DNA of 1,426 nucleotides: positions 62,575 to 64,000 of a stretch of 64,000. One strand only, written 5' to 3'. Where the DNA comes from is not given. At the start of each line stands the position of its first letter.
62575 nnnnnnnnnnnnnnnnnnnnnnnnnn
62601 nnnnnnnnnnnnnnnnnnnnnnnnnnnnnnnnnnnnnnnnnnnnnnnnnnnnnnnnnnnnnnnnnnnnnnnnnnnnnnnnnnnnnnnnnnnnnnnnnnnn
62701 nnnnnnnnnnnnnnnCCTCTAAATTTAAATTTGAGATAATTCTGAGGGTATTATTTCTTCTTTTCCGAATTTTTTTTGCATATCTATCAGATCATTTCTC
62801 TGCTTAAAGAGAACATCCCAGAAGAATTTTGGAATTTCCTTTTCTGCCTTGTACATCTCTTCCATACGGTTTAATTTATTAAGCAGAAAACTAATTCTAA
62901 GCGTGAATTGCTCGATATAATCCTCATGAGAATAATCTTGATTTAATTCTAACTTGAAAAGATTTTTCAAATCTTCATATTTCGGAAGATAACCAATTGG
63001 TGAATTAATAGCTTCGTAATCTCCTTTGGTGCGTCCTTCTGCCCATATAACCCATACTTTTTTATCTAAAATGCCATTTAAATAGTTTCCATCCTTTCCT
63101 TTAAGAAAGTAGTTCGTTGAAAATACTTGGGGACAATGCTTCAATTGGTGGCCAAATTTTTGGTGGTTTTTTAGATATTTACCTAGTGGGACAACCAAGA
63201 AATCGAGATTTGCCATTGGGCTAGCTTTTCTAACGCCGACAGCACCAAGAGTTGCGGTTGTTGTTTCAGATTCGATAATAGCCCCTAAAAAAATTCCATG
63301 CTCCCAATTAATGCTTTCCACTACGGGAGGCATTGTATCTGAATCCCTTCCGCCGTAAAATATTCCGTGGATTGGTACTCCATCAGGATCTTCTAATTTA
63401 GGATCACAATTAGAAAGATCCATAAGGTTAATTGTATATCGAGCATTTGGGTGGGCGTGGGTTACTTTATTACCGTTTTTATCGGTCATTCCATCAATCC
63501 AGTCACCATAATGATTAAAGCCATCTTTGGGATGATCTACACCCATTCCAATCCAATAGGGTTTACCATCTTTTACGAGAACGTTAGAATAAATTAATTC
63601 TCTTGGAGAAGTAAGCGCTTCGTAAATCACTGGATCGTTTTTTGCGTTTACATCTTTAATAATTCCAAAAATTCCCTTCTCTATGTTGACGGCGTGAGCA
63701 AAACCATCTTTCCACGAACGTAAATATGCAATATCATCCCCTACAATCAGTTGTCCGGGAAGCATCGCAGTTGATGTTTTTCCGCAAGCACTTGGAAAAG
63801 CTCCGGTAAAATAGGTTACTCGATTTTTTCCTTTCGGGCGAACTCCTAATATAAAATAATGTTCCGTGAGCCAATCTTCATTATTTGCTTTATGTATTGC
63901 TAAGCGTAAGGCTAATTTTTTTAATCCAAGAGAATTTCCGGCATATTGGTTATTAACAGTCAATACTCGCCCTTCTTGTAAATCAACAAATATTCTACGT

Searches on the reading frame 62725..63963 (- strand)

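Call 4: search_protein_families(library=pfam, proteins=[window:62725-63963:-], max_evalue=0.01)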
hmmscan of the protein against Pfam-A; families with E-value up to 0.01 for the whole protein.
window:62725-63963:- (412 aa): 3 families
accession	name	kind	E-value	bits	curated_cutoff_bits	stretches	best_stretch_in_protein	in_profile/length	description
PF00821.23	PEPCK_GTP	-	1.3e-104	350.3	23.8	1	31-389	1-355/357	Phosphoenolpyruvate carboxykinase C-terminal P-loop domain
PF17297.7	PEPCK_N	-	0.00022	21.3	23.8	1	2-26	192-217/218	Phosphoenolpyruvate carboxykinase N-terminal domain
PF01293.25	PEPCK_ATP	-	0.0013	17.9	26.5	1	49-132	212-286/465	Phosphoenolpyruvate carboxykinase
